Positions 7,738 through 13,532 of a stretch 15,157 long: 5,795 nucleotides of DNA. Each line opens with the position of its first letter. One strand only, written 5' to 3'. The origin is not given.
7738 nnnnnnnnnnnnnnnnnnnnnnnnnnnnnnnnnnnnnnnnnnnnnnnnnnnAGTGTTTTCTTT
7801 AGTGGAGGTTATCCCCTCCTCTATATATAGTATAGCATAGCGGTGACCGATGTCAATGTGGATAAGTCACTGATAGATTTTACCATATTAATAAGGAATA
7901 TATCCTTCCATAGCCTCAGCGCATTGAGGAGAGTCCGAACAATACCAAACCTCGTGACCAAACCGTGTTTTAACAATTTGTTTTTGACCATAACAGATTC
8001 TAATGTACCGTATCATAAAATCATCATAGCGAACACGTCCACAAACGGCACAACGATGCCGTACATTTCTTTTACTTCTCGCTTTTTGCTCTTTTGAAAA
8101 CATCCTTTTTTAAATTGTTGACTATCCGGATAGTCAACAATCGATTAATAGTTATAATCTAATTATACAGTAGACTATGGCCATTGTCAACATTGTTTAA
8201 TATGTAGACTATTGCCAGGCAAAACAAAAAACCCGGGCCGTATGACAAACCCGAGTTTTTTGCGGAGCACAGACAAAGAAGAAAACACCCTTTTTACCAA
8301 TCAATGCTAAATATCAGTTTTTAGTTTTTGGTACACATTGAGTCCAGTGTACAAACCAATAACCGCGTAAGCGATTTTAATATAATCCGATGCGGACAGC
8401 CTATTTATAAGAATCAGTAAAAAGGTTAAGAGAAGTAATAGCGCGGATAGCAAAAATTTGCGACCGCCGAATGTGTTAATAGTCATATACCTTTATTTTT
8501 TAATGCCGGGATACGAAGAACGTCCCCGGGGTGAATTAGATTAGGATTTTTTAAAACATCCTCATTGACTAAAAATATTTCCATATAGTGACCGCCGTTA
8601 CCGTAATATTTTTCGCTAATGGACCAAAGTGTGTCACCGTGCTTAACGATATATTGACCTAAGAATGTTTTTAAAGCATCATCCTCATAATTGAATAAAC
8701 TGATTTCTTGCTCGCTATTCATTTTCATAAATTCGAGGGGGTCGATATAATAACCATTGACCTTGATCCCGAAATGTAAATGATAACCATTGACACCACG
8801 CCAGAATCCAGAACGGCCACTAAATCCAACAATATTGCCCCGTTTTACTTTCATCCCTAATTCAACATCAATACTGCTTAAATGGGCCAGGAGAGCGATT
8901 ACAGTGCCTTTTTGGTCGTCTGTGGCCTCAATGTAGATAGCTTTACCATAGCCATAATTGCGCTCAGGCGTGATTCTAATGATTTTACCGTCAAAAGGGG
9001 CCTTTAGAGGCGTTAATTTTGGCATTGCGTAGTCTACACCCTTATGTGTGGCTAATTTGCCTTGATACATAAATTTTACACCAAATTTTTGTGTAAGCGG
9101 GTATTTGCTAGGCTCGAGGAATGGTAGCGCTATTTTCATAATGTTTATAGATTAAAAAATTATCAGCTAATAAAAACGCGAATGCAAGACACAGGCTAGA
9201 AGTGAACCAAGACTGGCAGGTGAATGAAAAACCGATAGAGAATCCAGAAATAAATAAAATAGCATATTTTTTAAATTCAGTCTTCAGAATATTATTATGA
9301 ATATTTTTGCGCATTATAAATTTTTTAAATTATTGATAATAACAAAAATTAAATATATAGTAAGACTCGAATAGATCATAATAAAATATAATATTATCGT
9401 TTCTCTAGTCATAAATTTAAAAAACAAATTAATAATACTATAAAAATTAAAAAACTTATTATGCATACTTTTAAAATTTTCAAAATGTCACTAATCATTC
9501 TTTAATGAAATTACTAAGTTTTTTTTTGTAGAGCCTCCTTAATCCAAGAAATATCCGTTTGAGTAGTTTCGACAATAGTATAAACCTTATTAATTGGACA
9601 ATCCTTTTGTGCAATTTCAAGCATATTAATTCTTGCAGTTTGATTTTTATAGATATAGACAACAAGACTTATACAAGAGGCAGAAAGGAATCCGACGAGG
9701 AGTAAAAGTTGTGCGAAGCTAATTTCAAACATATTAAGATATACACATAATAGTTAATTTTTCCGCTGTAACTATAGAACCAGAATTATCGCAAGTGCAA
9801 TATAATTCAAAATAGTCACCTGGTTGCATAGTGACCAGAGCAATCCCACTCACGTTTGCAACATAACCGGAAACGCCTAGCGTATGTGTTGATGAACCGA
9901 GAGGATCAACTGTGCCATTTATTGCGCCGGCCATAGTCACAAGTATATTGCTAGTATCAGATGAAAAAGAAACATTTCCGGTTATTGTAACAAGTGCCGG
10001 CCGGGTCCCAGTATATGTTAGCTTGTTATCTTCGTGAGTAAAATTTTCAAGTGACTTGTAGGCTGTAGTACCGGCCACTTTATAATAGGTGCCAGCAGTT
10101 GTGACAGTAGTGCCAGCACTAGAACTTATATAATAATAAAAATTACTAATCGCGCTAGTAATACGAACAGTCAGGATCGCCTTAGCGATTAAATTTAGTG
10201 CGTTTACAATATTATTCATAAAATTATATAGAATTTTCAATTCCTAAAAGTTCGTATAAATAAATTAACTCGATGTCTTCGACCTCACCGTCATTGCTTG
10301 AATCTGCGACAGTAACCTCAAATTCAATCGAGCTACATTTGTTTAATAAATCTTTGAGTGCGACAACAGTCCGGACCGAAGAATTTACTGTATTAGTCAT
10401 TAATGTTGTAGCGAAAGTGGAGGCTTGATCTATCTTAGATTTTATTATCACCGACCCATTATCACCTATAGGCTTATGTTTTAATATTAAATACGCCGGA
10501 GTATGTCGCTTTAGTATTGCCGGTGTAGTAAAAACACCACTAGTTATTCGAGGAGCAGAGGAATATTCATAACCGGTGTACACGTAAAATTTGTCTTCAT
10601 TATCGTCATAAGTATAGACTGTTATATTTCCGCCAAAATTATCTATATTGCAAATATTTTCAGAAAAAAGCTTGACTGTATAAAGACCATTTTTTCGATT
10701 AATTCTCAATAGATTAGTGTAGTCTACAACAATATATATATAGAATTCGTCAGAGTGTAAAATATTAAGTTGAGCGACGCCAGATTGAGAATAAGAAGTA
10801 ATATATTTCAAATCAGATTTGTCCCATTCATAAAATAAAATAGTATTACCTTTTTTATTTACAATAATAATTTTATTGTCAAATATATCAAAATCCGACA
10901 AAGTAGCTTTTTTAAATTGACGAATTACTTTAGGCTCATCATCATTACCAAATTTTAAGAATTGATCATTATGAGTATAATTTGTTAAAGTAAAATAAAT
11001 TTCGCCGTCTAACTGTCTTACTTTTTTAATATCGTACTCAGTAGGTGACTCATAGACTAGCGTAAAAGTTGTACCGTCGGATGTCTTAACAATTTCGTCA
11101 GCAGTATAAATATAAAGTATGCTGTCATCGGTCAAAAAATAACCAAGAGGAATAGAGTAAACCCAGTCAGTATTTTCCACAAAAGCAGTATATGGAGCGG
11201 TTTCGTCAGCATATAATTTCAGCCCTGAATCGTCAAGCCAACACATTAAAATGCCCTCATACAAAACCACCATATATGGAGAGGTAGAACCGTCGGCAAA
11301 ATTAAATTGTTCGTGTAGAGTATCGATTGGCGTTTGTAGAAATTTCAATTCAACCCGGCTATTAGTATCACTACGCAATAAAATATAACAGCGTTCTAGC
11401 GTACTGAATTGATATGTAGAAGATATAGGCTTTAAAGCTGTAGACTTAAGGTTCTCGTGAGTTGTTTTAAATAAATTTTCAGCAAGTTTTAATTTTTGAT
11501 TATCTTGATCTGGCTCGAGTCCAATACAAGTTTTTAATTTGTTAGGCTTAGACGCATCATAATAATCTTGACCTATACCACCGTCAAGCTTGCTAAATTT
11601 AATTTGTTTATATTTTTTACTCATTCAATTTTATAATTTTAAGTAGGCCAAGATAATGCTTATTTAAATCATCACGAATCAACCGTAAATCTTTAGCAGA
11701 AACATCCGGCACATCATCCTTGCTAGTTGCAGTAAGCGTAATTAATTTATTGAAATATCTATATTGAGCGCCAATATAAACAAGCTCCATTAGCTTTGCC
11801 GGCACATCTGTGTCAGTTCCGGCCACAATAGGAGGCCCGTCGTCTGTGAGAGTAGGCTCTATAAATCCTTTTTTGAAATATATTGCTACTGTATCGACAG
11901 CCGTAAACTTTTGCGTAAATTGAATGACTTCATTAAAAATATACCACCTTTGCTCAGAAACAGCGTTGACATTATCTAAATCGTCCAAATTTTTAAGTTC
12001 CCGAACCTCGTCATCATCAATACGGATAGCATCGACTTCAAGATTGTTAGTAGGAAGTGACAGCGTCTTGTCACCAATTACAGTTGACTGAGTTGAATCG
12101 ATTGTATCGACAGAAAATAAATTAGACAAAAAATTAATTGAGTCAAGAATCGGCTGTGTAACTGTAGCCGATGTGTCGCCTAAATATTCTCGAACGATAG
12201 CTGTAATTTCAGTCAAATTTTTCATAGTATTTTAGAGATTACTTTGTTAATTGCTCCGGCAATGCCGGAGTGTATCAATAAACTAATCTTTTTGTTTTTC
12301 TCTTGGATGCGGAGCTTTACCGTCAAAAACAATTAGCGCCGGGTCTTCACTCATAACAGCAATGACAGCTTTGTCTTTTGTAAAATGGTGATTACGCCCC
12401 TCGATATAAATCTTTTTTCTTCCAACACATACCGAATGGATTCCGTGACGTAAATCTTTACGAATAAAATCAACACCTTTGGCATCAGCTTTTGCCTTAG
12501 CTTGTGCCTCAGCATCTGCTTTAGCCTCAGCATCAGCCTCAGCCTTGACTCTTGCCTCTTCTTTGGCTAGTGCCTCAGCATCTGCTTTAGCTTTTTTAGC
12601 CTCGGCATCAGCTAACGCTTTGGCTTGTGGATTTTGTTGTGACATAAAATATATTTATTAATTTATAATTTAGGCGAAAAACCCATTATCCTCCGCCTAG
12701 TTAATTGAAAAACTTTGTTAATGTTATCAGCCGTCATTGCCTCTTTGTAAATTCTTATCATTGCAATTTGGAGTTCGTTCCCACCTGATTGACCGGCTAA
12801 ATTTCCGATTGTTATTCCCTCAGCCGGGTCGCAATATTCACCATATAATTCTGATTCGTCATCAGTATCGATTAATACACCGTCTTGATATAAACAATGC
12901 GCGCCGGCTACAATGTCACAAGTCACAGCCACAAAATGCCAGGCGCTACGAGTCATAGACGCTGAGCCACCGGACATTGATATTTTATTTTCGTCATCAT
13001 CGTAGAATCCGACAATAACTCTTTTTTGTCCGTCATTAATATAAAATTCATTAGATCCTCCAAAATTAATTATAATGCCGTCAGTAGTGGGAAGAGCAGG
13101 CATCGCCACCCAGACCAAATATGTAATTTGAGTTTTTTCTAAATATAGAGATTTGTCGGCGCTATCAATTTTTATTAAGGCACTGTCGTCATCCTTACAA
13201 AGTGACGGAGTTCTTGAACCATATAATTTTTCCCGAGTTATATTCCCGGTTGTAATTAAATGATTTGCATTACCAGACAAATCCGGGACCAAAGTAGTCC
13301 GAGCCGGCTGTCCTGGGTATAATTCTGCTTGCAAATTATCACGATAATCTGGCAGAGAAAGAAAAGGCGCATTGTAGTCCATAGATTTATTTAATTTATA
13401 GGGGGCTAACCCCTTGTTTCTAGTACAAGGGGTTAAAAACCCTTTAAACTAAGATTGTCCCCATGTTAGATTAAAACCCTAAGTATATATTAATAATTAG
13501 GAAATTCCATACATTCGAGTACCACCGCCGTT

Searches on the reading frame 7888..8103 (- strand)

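Call 21: search_protein_families(library=pfam, proteins=[window:7888-8103:-], max_evalue=0.05)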
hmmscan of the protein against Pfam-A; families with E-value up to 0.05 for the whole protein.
window:7888-8103:- (71 aa): 1 family
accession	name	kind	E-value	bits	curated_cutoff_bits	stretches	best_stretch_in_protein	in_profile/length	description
PF00253.27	Ribosomal_S14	-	0.019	15.1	27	1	4-25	4-25/54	Ribosomal protein S14p/S29e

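Call 44: search_protein_families(library=phrogs, proteins=[window:7888-8103:-], max_evalue=1)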
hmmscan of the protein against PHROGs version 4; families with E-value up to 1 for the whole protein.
window:7888-8103:- (71 aa): 2 families
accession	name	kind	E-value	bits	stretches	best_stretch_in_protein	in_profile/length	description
phrog_30609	-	unknown function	0.1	14.2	1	7-42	25-60/72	-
phrog_3794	-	unknown function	0.68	10.6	0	10-26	3-19/50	-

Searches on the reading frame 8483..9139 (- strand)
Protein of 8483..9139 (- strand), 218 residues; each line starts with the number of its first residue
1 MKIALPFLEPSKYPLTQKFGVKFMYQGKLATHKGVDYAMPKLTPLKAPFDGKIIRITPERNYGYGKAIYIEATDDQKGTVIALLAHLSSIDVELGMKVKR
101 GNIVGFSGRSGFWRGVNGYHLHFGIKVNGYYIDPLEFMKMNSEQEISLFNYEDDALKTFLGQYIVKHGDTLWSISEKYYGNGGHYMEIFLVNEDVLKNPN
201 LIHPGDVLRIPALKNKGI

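Call 8: search_protein_families(library=phrogs, proteins=[window:8483-9139:-], max_evalue=0.01)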
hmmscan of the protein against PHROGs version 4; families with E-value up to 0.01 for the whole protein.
window:8483-9139:- (218 aa): 35 families (the best 25 are shown)
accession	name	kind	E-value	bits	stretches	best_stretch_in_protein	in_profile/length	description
phrog_7767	-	other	8.7e-25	88.6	1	12-145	3-126/194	metallo-endopeptidase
phrog_21656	-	other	1.3e-16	60.8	1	30-140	635-745/1022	peptidase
phrog_380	-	lysis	1.9e-16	61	1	162-216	185-240/309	endolysin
phrog_21966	-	unknown function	1.9e-15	58.2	1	163-211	97-145/146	-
phrog_16615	-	other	8.4e-15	55.5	1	30-140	417-519/529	peptidase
phrog_6700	-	lysis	1.7e-13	49.5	1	11-141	2604-2727/2898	endolysin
phrog_14988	-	other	6.8e-13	49.9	1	15-153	16-154/272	peptidase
phrog_8272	-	tail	1.3e-12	49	1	153-213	30-90/93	tail protein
phrog_4070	-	tail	2.6e-11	43.4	1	30-142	623-731/989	tail length tape measure protein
phrog_33207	-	other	2.9e-11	44.7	1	30-152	26-147/240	metallo-endopeptidase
phrog_36429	-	unknown function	2e-10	40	1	31-140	129-235/1159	-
phrog_8537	-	unknown function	1.8e-09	38.4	1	31-144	15-124/384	-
phrog_28672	-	other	2.1e-09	37.5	1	10-128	271-376/397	metallo-endopeptidase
phrog_28394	-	unknown function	4.3e-09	37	1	22-138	195-300/303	-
phrog_10030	-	tail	1.3e-08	33.6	1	26-135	1908-2015/2105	tail length tape measure protein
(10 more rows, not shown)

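Call 9: search_protein_families(library=pfam, proteins=[window:8483-9139:-], max_evalue=0.01)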
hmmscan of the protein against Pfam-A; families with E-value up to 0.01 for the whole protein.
window:8483-9139:- (218 aa): 3 families
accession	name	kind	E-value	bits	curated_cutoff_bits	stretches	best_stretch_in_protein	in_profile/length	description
PF01551.29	Peptidase_M23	-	1.7e-20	73.5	28.7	1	31-134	2-96/96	Peptidase family M23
PF01476.26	LysM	-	5.8e-11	42.6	20.9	1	163-211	1-43/43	LysM domain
PF23457.1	LysM2_NFP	-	0.0074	16.8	36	0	162-211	7-54/56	NFP LysM2 domain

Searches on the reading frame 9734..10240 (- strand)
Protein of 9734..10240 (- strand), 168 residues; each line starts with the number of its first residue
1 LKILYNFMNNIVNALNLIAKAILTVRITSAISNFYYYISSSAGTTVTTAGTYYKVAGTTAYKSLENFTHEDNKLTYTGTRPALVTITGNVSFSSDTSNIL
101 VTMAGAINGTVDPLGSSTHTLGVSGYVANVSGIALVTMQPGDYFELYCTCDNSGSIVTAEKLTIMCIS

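Call 21: search_protein_families(library=pfam, proteins=[window:9734-10240:-], max_evalue=0.05)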
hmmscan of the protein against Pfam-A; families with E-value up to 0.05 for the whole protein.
window:9734-10240:- (168 aa): 0 families

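Call 44: search_protein_families(library=phrogs, proteins=[window:9734-10240:-], max_evalue=1)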
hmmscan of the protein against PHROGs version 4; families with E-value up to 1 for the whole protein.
window:9734-10240:- (168 aa): 2 families
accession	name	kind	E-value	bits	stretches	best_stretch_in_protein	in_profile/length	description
phrog_16509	-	unknown function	0.003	17.4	1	31-165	267-409/414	-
phrog_12754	-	unknown function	0.038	13.8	1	99-158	495-553/579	-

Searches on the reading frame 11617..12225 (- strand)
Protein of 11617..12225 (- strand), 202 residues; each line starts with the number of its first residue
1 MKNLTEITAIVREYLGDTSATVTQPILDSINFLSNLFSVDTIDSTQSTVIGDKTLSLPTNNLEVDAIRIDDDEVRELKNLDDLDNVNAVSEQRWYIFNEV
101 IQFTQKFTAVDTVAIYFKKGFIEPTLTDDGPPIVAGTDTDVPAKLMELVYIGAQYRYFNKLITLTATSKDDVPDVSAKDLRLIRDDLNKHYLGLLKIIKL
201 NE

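Call 8: search_protein_families(library=phrogs, proteins=[window:11617-12225:-], max_evalue=0.01)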
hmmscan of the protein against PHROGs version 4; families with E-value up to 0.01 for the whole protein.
window:11617-12225:- (202 aa): 0 families

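Call 9: search_protein_families(library=pfam, proteins=[window:11617-12225:-], max_evalue=0.01)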
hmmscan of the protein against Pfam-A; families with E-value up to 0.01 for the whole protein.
window:11617-12225:- (202 aa): 2 families
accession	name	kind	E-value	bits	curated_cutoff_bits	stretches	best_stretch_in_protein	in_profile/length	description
PF24175.2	SU10_adaptor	-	2.8e-05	25.1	27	1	3-158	2-156/194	SU10 adaptor protein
PF23583.2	EF_HAND_2_PLCG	-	0.0029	18.4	27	1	3-38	27-62/71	PLCG EF-hand motif 2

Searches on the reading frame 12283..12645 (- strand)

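Call 21: search_protein_families(library=pfam, proteins=[window:12283-12645:-], max_evalue=0.05)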
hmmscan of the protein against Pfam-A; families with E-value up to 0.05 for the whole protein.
window:12283-12645:- (120 aa): 0 families

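Call 44: search_protein_families(library=phrogs, proteins=[window:12283-12645:-], max_evalue=1)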
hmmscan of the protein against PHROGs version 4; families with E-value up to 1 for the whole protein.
window:12283-12645:- (120 aa): 8 families
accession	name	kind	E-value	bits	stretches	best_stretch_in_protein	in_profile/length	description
phrog_6216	-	unknown function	0.0027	17.5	1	6-56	334-385/545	-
phrog_1376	-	unknown function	0.0098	16.1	1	8-55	193-242/362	-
phrog_24502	-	other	0.017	16.1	1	4-56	54-110/177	zinc-finger domain protein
phrog_28183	-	unknown function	0.044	14.4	1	19-94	39-113/284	-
phrog_29003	-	unknown function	0.29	10.8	1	7-56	241-288/504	-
phrog_3793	-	unknown function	0.44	10.7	1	7-73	107-173/272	-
phrog_2335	-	tail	0.49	9.2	1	6-71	1122-1187/1536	tail length tape measure protein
phrog_156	-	head and packaging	0.95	8.8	1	3-53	589-641/681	portal protein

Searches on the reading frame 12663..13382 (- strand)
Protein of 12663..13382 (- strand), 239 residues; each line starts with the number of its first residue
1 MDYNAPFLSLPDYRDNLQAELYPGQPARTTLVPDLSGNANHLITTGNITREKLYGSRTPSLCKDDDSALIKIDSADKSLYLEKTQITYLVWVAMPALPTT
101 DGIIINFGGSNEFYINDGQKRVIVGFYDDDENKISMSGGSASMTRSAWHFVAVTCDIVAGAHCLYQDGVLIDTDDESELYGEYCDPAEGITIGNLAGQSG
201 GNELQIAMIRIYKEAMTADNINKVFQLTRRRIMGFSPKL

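Call 8: search_protein_families(library=phrogs, proteins=[window:12663-13382:-], max_evalue=0.01)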
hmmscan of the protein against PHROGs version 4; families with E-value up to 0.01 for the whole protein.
window:12663-13382:- (239 aa): 2 families
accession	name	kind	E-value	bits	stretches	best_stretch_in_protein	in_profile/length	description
phrog_8510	-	head and packaging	1.2e-05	24.3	1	81-231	1190-1345/1348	virion structural protein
phrog_4390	-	unknown function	6.5e-05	23.6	1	111-231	129-245/253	-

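Call 9: search_protein_families(library=pfam, proteins=[window:12663-13382:-], max_evalue=0.01)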
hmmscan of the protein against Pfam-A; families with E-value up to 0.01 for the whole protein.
window:12663-13382:- (239 aa): 2 families
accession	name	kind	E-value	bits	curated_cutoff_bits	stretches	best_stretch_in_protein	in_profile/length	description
PF13385.13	Laminin_G_3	-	3.1e-13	50.6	27.6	1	80-221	13-150/151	Concanavalin A-like lectin/glucanases superfamily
PF07953.20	Toxin_R_bind_N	-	0.00066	19.9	23.8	1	33-185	5-162/191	Clostridium neurotoxin, N-terminal receptor binding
